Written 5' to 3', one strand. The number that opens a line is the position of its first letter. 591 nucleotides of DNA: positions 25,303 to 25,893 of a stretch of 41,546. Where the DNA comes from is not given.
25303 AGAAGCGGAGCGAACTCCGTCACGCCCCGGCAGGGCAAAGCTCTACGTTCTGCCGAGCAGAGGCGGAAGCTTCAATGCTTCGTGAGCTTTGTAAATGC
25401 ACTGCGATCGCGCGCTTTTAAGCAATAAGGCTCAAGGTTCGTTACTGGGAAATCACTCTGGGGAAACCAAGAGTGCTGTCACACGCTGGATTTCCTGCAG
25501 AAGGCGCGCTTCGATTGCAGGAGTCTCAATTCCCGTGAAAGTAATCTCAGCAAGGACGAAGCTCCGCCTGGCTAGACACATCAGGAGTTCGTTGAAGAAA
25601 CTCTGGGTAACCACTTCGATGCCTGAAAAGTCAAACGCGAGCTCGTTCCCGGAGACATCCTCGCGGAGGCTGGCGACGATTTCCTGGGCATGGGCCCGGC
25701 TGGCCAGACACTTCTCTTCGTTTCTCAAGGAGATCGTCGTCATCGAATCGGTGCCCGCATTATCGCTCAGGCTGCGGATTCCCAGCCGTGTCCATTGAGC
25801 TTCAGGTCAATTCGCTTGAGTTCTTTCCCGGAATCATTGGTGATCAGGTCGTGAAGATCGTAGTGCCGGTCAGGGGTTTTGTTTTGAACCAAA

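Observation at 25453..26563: Three-gene module: DUF4258 toxin, MqsA-type antitoxin and STAS-like DUF4325 protein, downstream of the prophage repressor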

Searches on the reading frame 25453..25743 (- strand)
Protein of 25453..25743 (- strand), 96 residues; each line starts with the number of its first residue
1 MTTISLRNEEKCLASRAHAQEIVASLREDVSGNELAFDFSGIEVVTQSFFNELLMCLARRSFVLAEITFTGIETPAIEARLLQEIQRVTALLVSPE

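Call 3: search_protein_families(library=pfam, proteins=[window:25453-25743:-], max_evalue=1)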
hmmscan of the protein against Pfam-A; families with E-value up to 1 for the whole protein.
window:25453-25743:- (96 aa): 2 families
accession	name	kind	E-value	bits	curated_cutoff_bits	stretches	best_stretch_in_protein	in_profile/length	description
PF14213.11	DUF4325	-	9e-07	29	23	1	27-61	10-45/64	STAS-like domain of unknown function (DUF4325)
PF13466.11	STAS_2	-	0.038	14.6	29.2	1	16-60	9-54/80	STAS domain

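Call 4: search_protein_families(library=padloc, proteins=[window:25453-25743:-], max_evalue=1)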
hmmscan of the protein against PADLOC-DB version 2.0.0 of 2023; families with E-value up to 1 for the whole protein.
window:25453-25743:- (96 aa): 0 families

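Call 5: search_protein_families(library=ncbifam, proteins=[window:25453-25743:-], max_evalue=1)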
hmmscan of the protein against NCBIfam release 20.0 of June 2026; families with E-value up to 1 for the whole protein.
window:25453-25743:- (96 aa): 1 family
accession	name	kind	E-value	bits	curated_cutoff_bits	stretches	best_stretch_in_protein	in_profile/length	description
NF045603.1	diiron_AurF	exception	0.052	12.5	620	1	12-46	277-311/334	4-aminobenzoate N-oxygenase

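Call 6: search_protein_families(library=phrogs, proteins=[window:25453-25743:-], max_evalue=0.1)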
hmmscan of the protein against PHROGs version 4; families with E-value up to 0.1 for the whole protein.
window:25453-25743:- (96 aa): 1 family
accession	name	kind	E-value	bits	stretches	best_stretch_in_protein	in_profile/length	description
phrog_5816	-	unknown function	0.058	13.1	1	9-73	358-419/441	-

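Call 8: find_homologous_proteins(query=window:25453-25743:-)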
Query window:25453-25743:- (96 aa): 1 proteins with E <= 0.001 among 5 candidates.
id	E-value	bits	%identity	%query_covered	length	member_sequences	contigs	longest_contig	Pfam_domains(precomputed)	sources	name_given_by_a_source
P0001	2.0e-52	192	100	100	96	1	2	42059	PF14213.12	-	-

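Call 20: search_protein_representatives(protein=window:25453-25743:-)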
Query: 96 residues. Proteins with E-value up to 0.001 (for the whole library): 18; up to 1e-10: 4; up to 1e-30: 2. The best 18 are listed.
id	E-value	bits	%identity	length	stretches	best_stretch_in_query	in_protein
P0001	6.4e-53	191.9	100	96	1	1-96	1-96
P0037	1.0e-34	134.0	38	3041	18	39-71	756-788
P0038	1.4e-22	95.4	39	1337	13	35-71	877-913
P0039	1.2e-11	60.5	41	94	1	1-92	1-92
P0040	4.1e-07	46.1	37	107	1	2-91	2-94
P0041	5.9e-07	45.6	30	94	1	2-90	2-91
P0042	1.1e-05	41.5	35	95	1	1-92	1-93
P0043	1.6e-05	41.0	37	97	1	3-90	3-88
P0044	1.8e-05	40.9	35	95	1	2-87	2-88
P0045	2.3e-05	40.5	32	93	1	2-94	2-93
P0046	6.5e-05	39.1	30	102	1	1-89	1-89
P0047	7.5e-05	38.9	37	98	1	3-94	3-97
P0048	8.6e-05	38.7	31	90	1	1-88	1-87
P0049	1.6e-04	37.9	29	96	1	3-94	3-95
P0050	2.3e-04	37.4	30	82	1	33-93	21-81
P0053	6.4e-04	36.0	36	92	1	4-91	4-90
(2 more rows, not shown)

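Call 22: find_encoding_contigs(protein=P0039, flank=4000, max_places=4)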
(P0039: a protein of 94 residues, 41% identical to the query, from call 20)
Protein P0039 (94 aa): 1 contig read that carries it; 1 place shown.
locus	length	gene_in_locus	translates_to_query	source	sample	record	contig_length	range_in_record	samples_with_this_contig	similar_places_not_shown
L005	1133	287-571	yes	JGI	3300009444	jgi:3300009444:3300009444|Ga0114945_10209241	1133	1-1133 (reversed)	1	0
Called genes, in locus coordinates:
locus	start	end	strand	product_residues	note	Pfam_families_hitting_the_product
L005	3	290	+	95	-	?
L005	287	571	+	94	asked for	-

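Call 28: find_homologous_proteins(query=A1, max_evalue=0.001)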
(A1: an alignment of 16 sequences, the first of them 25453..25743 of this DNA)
Query A1 (16 sequences) (96 aa, profile of the alignment): 22 proteins with E <= 0.001 among 1334 candidates.
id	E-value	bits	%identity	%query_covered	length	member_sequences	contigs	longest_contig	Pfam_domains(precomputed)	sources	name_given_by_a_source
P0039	2.2e-30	122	41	96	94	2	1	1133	-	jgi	-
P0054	5.6e-30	121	40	96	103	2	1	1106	-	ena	-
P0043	4.1e-29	118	39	92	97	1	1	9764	PF14213.12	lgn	-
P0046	1.9e-27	113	29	96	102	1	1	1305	-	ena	-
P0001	1.5e-26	110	100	100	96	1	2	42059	PF14213.12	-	-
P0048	3.3e-26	109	31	92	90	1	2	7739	-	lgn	-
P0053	5.3e-26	108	35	95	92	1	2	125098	PF14213.12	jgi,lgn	-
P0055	2.4e-25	106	33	92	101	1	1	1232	PF14213.12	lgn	-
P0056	2.6e-25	106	28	98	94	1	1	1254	PF14213.12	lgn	-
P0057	3.4e-25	106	30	98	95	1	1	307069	-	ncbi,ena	-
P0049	3.8e-25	106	31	98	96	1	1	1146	PF14213.12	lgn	-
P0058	7.7e-25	105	37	94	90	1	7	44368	PF14213.12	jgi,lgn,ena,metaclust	metaclust:\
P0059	3.0e-24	103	33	92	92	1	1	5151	PF14213.12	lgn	-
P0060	8.2e-24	101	26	92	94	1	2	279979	-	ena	-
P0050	1.5e-23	101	27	85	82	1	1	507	-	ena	-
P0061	2.8e-22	96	32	93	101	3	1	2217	PF14213.12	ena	-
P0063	7.1e-22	95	27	92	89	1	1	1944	PF14213.12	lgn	-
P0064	2.0e-21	94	27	99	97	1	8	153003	-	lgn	-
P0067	3.4e-20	90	31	89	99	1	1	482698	PF14213.12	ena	-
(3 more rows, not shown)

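Call 29: find_encoding_contigs(protein=P0053, flank=4000, max_places=2)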
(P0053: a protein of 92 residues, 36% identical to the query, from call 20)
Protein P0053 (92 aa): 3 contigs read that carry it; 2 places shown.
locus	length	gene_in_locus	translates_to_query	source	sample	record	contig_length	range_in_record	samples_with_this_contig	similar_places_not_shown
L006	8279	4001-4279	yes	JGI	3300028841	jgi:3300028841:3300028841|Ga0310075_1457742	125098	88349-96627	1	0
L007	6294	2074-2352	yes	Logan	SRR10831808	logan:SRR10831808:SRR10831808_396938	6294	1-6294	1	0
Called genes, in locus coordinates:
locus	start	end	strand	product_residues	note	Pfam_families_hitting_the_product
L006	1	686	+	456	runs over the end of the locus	PF00072:Response_reg, PF00158:Sigma54_activat, PF01078:Mg_chelatase (weak), PF14532:Sigma54_activ_2, PF07724:AAA_2 (weak), PF07728:AAA_5, PF25601:AAA_lid_14, PF02954:HTH_8, +1 more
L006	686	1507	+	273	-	PF00561:Abhydrolase_1, PF12697:Abhydrolase_6, PF20408:Abhydrolase_11 (faint), PF00975:Thioesterase, PF12146:Hydrolase_4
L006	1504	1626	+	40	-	-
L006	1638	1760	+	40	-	-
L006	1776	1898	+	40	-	-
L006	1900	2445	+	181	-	PF04140:ICMT (weak)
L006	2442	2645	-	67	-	-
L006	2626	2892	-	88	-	-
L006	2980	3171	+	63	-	PF01381:HTH_3, PF13443:HTH_26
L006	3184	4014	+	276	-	PF02518:HATPase_c (faint)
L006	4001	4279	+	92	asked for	PF14213:DUF4325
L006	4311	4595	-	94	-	PF02583:Trns_repr_metal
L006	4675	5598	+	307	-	PF01545:Cation_efflux, PF16916:ZT_dimer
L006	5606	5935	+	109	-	-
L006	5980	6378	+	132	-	-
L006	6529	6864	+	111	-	-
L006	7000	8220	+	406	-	PF02321:OEP (faint)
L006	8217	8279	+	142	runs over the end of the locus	-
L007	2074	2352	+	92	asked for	PF14213:DUF4325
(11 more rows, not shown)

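Call 30: find_encoding_contigs(protein=P0057, flank=4000, max_places=2)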
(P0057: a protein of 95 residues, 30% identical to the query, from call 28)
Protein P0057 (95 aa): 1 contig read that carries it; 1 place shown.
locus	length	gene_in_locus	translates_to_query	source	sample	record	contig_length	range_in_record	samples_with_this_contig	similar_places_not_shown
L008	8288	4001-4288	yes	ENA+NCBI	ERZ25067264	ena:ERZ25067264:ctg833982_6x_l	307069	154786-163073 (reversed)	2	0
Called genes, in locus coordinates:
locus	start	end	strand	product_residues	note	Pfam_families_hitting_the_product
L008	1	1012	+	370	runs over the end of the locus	-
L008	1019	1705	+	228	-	PF02810:SEC-C (weak)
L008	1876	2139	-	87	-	PF09954:DUF2188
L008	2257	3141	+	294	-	PF04343:DUF488, PF22751:DUF488-N3a (weak)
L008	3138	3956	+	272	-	-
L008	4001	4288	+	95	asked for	-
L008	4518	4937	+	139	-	-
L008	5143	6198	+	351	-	PF02541:Ppx-GppA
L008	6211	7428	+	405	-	PF05673:DUF815 (weak), PF13401:AAA_22 (faint), PF13173:AAA_14, PF13635:DUF4143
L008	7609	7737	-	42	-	-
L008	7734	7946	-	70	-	PF12844:HTH_19 (weak), PF01381:HTH_3 (faint)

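Call 31: find_encoding_contigs(protein=P0058, flank=4000, max_places=3)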
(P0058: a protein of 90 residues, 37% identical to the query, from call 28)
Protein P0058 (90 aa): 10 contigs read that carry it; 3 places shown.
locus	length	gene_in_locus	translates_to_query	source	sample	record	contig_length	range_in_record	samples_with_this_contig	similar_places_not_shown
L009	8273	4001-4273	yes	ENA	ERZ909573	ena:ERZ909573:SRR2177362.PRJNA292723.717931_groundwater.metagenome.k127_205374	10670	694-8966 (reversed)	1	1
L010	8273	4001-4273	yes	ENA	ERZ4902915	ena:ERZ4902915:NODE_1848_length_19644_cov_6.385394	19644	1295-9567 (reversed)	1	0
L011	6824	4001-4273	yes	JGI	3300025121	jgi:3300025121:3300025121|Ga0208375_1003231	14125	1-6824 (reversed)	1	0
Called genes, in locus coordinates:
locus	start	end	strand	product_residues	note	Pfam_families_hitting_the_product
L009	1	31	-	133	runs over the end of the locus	-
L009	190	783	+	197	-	-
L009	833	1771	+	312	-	-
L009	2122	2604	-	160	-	PF00589:Phage_integrase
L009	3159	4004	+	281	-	PF02518:HATPase_c (weak)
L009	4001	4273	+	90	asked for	PF14213:DUF4325 (weak)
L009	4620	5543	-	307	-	PF08843:AbiEii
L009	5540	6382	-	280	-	PF19570:DUF6088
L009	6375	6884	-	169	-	PF00589:Phage_integrase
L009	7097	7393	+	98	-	-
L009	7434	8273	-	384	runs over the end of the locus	PF13551:HTH_29, PF13565:HTH_32, PF13358:DDE_3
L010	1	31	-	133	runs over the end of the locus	-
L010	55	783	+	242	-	-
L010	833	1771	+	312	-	-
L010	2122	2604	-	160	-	PF00589:Phage_integrase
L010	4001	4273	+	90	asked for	PF14213:DUF4325 (weak)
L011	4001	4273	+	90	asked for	PF14213:DUF4325 (weak)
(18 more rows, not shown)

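Call 33: find_encoding_contigs(protein=window:25453-25743:-, flank=10000, max_places=3)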
Protein window:25453-25743:- (96 aa): 2 contigs read that carry it; 2 places shown.
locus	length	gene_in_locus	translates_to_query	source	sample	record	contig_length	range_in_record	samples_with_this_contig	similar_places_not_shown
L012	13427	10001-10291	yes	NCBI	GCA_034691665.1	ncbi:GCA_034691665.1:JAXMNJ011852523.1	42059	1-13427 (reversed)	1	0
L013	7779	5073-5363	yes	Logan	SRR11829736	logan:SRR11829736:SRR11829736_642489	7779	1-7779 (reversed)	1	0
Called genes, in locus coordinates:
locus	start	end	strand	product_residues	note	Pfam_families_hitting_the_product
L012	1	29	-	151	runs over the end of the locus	-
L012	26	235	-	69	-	-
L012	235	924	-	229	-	-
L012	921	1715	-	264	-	-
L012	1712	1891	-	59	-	-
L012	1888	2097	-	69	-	-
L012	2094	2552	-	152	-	-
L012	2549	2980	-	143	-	-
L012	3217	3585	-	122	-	-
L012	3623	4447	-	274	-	-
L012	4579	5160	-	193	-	-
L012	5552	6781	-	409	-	-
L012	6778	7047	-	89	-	PF12728:HTH_17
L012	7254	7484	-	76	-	-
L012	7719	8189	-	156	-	-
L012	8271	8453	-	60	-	-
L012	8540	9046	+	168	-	-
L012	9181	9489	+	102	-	-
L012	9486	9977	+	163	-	PF15731:MqsA_antitoxin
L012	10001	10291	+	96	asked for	PF14213:DUF4325 (weak)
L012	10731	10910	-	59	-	-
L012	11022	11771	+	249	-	PF01381:HTH_3, PF13443:HTH_26 (weak), PF13560:HTH_31 (weak), PF13744:HTH_37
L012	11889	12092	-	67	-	-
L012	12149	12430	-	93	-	-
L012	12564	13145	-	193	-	PF07463:NUMOD4, PF13392:HNH_3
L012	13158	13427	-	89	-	?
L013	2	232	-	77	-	?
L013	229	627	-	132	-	-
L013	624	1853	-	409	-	-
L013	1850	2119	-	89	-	PF12728:HTH_17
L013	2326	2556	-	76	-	-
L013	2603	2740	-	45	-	-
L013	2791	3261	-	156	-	-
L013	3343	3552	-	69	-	-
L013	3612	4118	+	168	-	-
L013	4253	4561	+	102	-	-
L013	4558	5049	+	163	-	PF15731:MqsA_antitoxin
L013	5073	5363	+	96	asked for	PF14213:DUF4325 (weak)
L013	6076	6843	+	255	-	PF13744:HTH_37, PF01381:HTH_3, PF13443:HTH_26 (weak), PF13560:HTH_31 (weak)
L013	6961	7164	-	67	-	-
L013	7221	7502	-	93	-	-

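Call 34: find_encoding_contigs(protein=P0043, flank=4000, max_places=2)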
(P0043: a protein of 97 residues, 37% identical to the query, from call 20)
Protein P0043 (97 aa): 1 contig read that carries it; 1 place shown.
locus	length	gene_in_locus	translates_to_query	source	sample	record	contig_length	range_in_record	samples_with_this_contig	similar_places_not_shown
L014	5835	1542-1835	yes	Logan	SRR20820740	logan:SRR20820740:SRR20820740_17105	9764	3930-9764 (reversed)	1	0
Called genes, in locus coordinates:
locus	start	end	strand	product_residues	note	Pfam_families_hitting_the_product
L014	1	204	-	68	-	?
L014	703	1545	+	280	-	-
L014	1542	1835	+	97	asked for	PF14213:DUF4325 (faint)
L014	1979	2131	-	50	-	-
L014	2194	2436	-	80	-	PF13744:HTH_37 (weak), PF13560:HTH_31 (weak), PF01381:HTH_3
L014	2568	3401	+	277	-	-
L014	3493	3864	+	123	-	-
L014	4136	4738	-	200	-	PF00239:Resolvase, PF02796:HTH_7 (weak), PF13384:HTH_23 (weak), PF13551:HTH_29 (weak)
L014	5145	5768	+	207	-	-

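Call 35: find_encoding_contigs(protein=P0064, flank=4000, max_places=4)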
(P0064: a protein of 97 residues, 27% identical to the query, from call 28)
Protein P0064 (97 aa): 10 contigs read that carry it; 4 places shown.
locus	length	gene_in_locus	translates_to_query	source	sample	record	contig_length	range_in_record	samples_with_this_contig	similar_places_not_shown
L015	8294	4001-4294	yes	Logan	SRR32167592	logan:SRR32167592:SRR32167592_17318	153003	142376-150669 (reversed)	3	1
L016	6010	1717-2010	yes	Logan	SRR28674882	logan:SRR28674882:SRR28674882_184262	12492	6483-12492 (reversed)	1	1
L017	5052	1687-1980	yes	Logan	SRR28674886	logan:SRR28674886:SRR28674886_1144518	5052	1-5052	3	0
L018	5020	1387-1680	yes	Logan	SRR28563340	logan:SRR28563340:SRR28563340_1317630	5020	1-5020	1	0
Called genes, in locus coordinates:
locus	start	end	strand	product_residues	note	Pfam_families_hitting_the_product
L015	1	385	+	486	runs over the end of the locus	PF05221:AdoHcyase, PF02826:2-Hacid_dh_C, PF00670:AdoHcyase_NAD, PF07991:KARI_N (weak)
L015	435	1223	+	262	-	-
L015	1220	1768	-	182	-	PF00929:RNase_T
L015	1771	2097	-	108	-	-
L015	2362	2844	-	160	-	-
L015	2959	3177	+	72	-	PF13560:HTH_31, PF12844:HTH_19, PF01381:HTH_3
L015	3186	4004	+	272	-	-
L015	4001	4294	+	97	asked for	-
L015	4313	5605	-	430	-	PF13638:PIN_4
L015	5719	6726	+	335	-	PF12686:DUF3800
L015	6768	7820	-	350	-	-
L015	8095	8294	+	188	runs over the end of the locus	PF13669:Glyoxalase_4 (weak)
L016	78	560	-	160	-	-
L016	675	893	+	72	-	PF13560:HTH_31, PF12844:HTH_19, PF01381:HTH_3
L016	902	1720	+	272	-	-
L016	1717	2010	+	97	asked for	-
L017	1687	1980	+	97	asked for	-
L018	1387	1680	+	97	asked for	-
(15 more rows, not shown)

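Call 39: search_protein_families(library=pfam, proteins=[L006:3184-4014:+, L009:3159-4004:+, L014:703-1545:+, L015:3186-4004:+, L008:3138-3956:+], max_evalue=1)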
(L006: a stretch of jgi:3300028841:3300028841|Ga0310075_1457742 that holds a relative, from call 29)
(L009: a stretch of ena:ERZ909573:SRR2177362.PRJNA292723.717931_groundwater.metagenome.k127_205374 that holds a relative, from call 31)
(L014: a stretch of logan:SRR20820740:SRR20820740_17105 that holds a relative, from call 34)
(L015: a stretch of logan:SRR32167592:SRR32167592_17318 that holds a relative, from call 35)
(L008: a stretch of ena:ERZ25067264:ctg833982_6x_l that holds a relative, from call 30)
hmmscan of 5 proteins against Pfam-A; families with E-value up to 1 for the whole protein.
L006:3184-4014:+ (276 aa): 2 families
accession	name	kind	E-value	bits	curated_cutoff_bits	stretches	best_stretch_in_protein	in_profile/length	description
PF02518.31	HATPase_c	-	2.2e-05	25.3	26.4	1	130-249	5-94/111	Histidine kinase-, DNA gyrase B-, and HSP90-like ATPase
PF13581.12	HATPase_c_2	-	0.02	15.3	27.4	1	115-226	16-106/127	Histidine kinase-like ATPase domain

L009:3159-4004:+ (281 aa): 4 families
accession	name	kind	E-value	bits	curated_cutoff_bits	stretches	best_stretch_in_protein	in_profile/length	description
PF02518.31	HATPase_c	-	2e-06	28.6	26.4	1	137-250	4-97/111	Histidine kinase-, DNA gyrase B-, and HSP90-like ATPase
PF14501.12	HATPase_c_5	-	0.04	14.3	22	1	218-249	60-91/102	GHKL domain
PF13581.12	HATPase_c_2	-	0.14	12.6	27.4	1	136-240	29-112/127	Histidine kinase-like ATPase domain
PF21868.2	GbpA_D3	-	0.19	12.5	27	1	11-43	37-69/97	GlcNAc-binding protein A, third domain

L014:703-1545:+ (280 aa): 0 families

L015:3186-4004:+ (272 aa): 2 families
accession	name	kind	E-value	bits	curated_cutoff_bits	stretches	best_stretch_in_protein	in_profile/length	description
PF02518.31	HATPase_c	-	0.0047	17.8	26.4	1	134-270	10-108/111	Histidine kinase-, DNA gyrase B-, and HSP90-like ATPase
PF13581.12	HATPase_c_2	-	0.0077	16.7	27.4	1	112-181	14-82/127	Histidine kinase-like ATPase domain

L008:3138-3956:+ (272 aa): 0 families

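Call 40: search_protein_families(library=padloc, proteins=[L006:3184-4014:+, L009:3159-4004:+, L014:703-1545:+, L015:3186-4004:+, L008:3138-3956:+, P0053, P0058, P0064], max_evalue=1)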
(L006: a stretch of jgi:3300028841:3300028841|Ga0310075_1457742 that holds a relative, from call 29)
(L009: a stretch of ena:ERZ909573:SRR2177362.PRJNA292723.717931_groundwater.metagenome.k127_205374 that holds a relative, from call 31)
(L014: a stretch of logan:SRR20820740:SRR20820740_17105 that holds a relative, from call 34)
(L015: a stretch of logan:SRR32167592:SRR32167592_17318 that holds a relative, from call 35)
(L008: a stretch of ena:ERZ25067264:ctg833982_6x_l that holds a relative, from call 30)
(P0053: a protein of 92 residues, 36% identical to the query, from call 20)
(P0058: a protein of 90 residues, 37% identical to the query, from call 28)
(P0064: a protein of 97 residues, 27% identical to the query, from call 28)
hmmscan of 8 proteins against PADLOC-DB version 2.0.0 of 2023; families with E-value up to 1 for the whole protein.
L006:3184-4014:+ (276 aa): 1 family
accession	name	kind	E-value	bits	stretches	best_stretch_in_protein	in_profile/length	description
PDLC02567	DrmA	-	3.3e-06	22.4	1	105-247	114-247/1750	DrmA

L009:3159-4004:+ (281 aa): 2 families
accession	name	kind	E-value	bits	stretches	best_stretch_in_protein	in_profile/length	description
PDLC02567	DrmA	-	0.00011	17.4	1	112-251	113-243/1750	DrmA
PDLC04764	PDC-M65A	-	0.015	12.2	1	178-253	267-343/398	-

L014:703-1545:+ (280 aa): 0 families

L015:3186-4004:+ (272 aa): 1 family
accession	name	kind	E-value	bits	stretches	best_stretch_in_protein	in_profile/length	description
PDLC02567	DrmA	-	7.5e-07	24.6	1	15-255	23-257/1750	DrmA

L008:3138-3956:+ (272 aa): 3 families
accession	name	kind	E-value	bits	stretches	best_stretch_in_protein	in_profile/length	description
PDLC04508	PDC-M19B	-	1.4e-106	353.9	1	5-272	3-269/269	-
PDLC04506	PDC-M19B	-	5.8e-50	168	1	6-209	10-236/236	-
PDLC04507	PDC-M19B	-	2.6e-19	67.7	1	1-271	1-249/252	-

P0053 (92 aa): 0 families

P0058 (90 aa): 0 families

P0064 (97 aa): 0 families

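Call 41: find_related_loci(query=window:25453-25743:-, collection=viral_contigs, flank=6000)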
Query window:25453-25743:- (96 aa) in viral_contigs; peptide patterns used: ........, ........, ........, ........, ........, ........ (x = any residue, [..] = any of these).
18 stretches matched a pattern, but none encodes a relative of the query by tblastn (E <= 1e-3).

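Call 46: find_related_loci(query=A2, collection=genome_contigs, flank=4000)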
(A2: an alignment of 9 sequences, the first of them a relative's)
Query A2 (97 aa) in genome_contigs; peptide patterns used: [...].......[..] (x = any residue, [..] = any of these).
40 stretches matched a pattern; 1 encode a relative of the query (tblastn E <= 1e-3); 1 distinct loci.
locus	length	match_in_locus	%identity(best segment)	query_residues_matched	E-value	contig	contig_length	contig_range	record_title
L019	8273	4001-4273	40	1-90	5e-15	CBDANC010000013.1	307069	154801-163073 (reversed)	MAG: Bdellovibrionales bacterium isolate 3d431684-cd77-4f27-8ce7-54fcfeee10b2 genome assembly, contig: contig_13, whole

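Call 47: find_related_loci(query=A2, collection=viral_contigs, flank=4000)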
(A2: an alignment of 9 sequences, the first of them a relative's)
Query A2 (97 aa) in viral_contigs; peptide patterns used: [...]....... (x = any residue, [..] = any of these).
15 stretches matched a pattern, but none encodes a relative of the query by tblastn (E <= 1e-3).
